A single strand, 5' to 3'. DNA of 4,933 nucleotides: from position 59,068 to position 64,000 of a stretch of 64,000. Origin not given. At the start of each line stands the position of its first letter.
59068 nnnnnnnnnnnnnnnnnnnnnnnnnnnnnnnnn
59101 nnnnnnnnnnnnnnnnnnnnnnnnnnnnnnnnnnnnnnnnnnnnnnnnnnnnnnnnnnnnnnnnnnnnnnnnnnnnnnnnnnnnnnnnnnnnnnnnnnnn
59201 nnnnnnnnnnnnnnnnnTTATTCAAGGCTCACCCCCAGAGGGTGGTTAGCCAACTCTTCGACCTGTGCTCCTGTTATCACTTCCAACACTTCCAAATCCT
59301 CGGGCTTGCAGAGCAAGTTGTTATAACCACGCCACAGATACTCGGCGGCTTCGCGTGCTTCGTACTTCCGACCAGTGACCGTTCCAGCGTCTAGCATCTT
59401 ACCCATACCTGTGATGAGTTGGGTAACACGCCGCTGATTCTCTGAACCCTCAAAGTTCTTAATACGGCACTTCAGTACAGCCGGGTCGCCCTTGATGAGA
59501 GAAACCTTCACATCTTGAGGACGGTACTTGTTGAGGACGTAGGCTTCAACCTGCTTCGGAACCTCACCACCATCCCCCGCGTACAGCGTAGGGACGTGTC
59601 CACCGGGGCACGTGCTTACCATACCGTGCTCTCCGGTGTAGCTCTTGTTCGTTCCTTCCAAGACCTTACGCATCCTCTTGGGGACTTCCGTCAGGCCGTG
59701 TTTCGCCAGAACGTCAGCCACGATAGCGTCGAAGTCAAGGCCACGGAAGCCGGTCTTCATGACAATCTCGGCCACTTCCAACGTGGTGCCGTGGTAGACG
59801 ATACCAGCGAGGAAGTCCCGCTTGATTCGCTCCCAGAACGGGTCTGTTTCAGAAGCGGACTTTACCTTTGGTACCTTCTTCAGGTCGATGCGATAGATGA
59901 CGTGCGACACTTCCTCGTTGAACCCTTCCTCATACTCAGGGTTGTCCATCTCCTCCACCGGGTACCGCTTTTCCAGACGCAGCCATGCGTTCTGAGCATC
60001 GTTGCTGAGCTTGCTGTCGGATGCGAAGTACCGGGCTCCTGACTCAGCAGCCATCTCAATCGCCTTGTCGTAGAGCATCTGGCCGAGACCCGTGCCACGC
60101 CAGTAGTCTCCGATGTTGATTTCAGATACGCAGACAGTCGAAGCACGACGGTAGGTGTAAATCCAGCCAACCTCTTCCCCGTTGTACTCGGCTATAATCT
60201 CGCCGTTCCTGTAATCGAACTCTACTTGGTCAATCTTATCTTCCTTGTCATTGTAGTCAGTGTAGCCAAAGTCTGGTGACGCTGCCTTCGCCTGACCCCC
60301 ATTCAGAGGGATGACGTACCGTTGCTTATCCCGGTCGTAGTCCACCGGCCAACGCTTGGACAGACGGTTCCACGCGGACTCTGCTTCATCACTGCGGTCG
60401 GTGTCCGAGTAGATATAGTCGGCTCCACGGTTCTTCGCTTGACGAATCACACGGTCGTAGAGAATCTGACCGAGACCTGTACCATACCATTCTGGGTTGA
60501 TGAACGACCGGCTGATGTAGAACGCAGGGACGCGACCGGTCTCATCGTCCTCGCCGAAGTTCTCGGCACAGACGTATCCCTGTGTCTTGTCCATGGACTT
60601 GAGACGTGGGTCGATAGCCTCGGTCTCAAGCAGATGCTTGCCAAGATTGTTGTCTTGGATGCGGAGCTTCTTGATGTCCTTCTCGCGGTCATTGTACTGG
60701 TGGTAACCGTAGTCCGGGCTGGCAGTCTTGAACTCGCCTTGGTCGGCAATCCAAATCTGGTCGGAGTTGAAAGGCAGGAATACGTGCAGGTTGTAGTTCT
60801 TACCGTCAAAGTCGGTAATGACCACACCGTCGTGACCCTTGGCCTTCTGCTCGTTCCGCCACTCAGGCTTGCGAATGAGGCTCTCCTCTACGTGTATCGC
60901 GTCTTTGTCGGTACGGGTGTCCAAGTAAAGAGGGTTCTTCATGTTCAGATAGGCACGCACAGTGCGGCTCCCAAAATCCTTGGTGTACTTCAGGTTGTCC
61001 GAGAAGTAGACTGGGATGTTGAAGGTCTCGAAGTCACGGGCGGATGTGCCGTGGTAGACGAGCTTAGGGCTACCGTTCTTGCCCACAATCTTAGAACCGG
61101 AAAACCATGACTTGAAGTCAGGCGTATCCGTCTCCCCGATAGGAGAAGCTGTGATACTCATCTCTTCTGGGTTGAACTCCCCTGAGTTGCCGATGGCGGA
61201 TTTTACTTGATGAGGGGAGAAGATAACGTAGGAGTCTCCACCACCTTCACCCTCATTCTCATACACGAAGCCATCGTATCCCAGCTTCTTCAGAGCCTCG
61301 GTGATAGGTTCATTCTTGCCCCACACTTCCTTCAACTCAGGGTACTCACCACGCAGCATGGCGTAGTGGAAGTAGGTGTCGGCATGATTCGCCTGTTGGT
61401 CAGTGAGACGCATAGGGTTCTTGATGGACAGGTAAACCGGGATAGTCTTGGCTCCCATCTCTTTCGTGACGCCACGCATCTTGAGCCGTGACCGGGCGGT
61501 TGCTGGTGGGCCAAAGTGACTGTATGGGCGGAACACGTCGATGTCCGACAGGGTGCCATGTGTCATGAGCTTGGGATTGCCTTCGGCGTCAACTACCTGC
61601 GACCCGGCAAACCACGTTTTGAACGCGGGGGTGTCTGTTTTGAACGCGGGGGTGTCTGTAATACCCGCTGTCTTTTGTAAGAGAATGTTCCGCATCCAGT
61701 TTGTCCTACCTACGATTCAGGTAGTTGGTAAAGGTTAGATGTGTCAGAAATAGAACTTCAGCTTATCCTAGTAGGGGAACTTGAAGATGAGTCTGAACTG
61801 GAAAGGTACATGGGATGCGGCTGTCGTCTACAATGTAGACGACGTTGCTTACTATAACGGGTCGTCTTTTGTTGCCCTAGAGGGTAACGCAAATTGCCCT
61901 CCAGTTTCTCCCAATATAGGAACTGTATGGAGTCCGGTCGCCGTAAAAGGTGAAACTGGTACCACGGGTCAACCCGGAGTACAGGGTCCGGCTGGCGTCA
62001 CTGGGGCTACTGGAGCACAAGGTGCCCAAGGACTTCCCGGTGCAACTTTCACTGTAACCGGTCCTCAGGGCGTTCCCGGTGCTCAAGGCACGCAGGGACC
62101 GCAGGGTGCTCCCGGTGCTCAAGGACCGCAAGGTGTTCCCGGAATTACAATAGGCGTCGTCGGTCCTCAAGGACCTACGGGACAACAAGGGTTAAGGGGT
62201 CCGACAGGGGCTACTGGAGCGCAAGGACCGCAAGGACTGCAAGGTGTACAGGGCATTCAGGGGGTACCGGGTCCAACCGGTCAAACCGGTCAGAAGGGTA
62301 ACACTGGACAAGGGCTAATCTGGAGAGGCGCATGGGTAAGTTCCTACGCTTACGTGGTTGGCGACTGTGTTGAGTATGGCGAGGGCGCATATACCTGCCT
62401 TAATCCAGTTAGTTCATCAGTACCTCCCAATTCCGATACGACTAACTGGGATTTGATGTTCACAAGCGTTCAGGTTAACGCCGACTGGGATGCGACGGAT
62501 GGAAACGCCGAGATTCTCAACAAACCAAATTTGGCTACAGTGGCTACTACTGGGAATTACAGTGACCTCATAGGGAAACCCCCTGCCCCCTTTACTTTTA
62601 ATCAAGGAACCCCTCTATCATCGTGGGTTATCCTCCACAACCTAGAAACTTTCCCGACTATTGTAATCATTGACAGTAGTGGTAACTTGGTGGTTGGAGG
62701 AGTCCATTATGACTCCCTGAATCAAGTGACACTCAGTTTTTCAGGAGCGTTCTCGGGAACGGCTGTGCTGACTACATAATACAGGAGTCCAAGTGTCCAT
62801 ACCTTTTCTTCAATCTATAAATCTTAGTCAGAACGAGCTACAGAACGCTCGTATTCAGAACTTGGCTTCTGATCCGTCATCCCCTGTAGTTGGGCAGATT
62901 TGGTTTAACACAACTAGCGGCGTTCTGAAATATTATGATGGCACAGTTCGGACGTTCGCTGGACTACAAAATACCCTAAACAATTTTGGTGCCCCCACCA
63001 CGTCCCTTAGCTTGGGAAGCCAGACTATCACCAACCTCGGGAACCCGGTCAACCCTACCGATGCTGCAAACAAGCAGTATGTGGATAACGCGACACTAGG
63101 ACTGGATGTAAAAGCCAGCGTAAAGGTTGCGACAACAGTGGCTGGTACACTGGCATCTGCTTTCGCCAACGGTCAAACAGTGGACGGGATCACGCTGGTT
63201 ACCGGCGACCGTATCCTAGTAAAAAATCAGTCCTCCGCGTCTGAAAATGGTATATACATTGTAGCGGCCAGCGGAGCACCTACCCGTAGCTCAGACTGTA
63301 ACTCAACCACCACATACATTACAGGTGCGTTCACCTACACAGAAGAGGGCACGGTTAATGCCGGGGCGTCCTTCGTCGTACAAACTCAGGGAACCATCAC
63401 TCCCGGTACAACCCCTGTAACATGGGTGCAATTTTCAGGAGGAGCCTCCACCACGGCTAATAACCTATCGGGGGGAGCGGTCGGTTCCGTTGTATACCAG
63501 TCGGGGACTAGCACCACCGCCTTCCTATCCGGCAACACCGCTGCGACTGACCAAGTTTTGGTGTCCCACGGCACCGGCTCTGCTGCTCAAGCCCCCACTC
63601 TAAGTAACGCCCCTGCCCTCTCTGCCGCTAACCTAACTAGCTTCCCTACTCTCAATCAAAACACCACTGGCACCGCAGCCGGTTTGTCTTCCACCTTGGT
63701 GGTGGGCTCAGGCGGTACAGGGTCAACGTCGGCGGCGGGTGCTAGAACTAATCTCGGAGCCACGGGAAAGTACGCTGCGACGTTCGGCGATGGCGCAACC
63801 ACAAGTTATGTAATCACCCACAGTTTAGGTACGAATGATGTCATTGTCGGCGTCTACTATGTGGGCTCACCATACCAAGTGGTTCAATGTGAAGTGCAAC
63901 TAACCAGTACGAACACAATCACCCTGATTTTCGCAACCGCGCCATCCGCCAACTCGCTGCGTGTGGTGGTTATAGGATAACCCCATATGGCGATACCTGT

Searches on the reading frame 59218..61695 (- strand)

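Call 9: search_protein_families(library=pfam, proteins=[window:59218-61695:-], max_evalue=0.01)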
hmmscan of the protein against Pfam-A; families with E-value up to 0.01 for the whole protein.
window:59218-61695:- (825 aa): 6 families
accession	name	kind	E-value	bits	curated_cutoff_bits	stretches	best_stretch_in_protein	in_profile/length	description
PF18760.7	ART-PolyVal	-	1.1e-27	97.9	31.2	2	36-174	1-140/140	ADP-Ribosyltransferase in polyvalent proteins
PF00583.31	Acetyltransf_1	-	5.8e-13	49.6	20.7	2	486-567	22-106/116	Acetyltransferase (GNAT) family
PF13508.13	Acetyltransf_7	-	6.3e-07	30.1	27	0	500-563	6-67/84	Acetyltransferase (GNAT) domain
PF13673.13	Acetyltransf_10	-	9.3e-07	29.3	23.6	0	393-439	53-99/128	Acetyltransferase (GNAT) domain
PF14542.12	Acetyltransf_CG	-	0.00041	20.9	30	0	505-554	8-58/80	GCN5-related N-acetyl-transferase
PF13480.13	Acetyltransf_6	-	0.00043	20.9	22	0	502-557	77-132/143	Acetyltransferase (GNAT) domain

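Call 10: search_protein_families(library=phrogs, proteins=[window:59218-61695:-], max_evalue=0.001)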
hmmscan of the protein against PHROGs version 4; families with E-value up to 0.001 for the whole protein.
window:59218-61695:- (825 aa): 3 families
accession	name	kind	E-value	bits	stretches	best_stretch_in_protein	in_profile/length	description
phrog_21376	-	unknown function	9.7e-35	120.3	2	20-172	526-677/1664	-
phrog_1249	-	other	4.6e-06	27.5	0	373-438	72-137/180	acetyltransferase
phrog_30335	-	unknown function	9.4e-06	23.9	0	190-225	1857-1899/2900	-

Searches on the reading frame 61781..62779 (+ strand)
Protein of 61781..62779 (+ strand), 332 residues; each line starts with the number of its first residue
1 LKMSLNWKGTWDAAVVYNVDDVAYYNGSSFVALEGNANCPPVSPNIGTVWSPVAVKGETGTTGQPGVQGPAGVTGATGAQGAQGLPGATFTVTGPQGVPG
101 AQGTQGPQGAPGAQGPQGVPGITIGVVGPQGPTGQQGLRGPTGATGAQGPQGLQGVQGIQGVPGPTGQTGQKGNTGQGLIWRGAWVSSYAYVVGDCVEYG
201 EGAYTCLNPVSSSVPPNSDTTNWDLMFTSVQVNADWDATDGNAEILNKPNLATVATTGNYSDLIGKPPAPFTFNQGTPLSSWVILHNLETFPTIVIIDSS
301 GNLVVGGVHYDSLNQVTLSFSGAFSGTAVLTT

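Call 9: search_protein_families(library=pfam, proteins=[window:61781-62779:+], max_evalue=0.01)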
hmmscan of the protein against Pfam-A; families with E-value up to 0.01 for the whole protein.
window:61781-62779:+ (332 aa): 2 families
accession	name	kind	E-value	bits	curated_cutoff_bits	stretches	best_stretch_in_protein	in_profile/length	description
PF01391.23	Collagen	-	3.3e-17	62.4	27.2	2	125-177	1-53/60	Collagen triple helix repeat (20 copies)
PF02839.19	CBM_5_12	-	2.3e-07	31.1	26.2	2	184-215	1-31/44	Carbohydrate-binding module family 5/12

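Call 10: search_protein_families(library=phrogs, proteins=[window:61781-62779:+], max_evalue=0.001)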
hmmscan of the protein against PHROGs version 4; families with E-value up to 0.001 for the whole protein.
window:61781-62779:+ (332 aa): 36 families (the best 25 are shown)
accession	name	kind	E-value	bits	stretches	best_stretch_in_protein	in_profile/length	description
phrog_5073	-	tail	2.7e-50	172.9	3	4-152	211-360/519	tail fiber protein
phrog_29268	-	unknown function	1.8e-34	119.9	2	4-176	357-529/653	-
phrog_6320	-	tail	6.3e-27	95.7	1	47-177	73-207/745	tail fiber protein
phrog_1806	-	tail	2.2e-19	70.8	1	45-205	96-253/276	collagen like minor tail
phrog_3420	-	unknown function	6.9e-17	61.3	1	54-177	228-347/929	-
phrog_819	-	tail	7.7e-17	61.7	1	53-177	474-596/1024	tail protein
phrog_30509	-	tail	5.3e-15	56.2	2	113-193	46-124/254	collagen like minor tail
phrog_28263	-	tail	1.5e-14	53.2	1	55-176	659-774/1400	tail fiber protein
phrog_30556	-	unknown function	5.2e-14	53.9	1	272-330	100-158/159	-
phrog_366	-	tail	2.7e-13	51.2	1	92-178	304-386/474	tail fiber protein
phrog_8745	-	tail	1e-12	47.2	1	56-223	1385-1556/1803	tail fiber protein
phrog_36982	-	unknown function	3.1e-12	46.2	1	52-179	237-359/944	-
phrog_18350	-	tail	5.3e-12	47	1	55-183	97-216/253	tail fiber protein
phrog_34633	-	unknown function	2.8e-11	44.6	1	260-330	179-251/252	-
phrog_26246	-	tail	1.3e-10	41.9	1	57-168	101-210/329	tail protein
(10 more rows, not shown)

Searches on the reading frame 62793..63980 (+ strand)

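Call 9: search_protein_families(library=pfam, proteins=[window:62793-63980:+], max_evalue=0.01)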
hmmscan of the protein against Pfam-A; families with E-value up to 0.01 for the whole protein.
window:62793-63980:+ (395 aa): 0 families

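Call 10: search_protein_families(library=phrogs, proteins=[window:62793-63980:+], max_evalue=0.001)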
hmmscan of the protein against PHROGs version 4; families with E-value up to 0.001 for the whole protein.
window:62793-63980:+ (395 aa): 14 families
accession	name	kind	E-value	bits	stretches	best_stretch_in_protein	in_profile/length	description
phrog_2647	-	head and packaging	1e-44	154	2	60-263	67-276/336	head decoration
phrog_30390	-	unknown function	1.1e-35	124.3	2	119-312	538-718/766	-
phrog_27782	-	unknown function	8.2e-30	105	1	72-253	130-310/644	-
phrog_8309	-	unknown function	1.8e-29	103.9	2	316-395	233-312/312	-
phrog_38707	-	unknown function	2.9e-28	99.9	2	301-395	581-675/675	-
phrog_11518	-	tail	8.1e-23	81.6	1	102-331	161-385/812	tail fiber protein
phrog_24595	-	head and packaging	3.8e-20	73.5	1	72-284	30-212/325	virion structural protein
phrog_16122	-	head and packaging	1.6e-18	68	3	312-393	442-522/526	virion structural protein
phrog_16867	-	unknown function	5.8e-17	62.5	1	104-248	72-211/631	-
phrog_14570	-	unknown function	2.6e-15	57.1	1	99-282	161-328/540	-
phrog_2824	-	head and packaging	9.1e-14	51.4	2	105-218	931-1040/1151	virion structural protein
phrog_17264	-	unknown function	1e-09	39.3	1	111-266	2-135/147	-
phrog_27448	-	unknown function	1.1e-07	32.8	1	325-395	126-195/195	-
phrog_14824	-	unknown function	4.6e-06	26.1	1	104-209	16-116/719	-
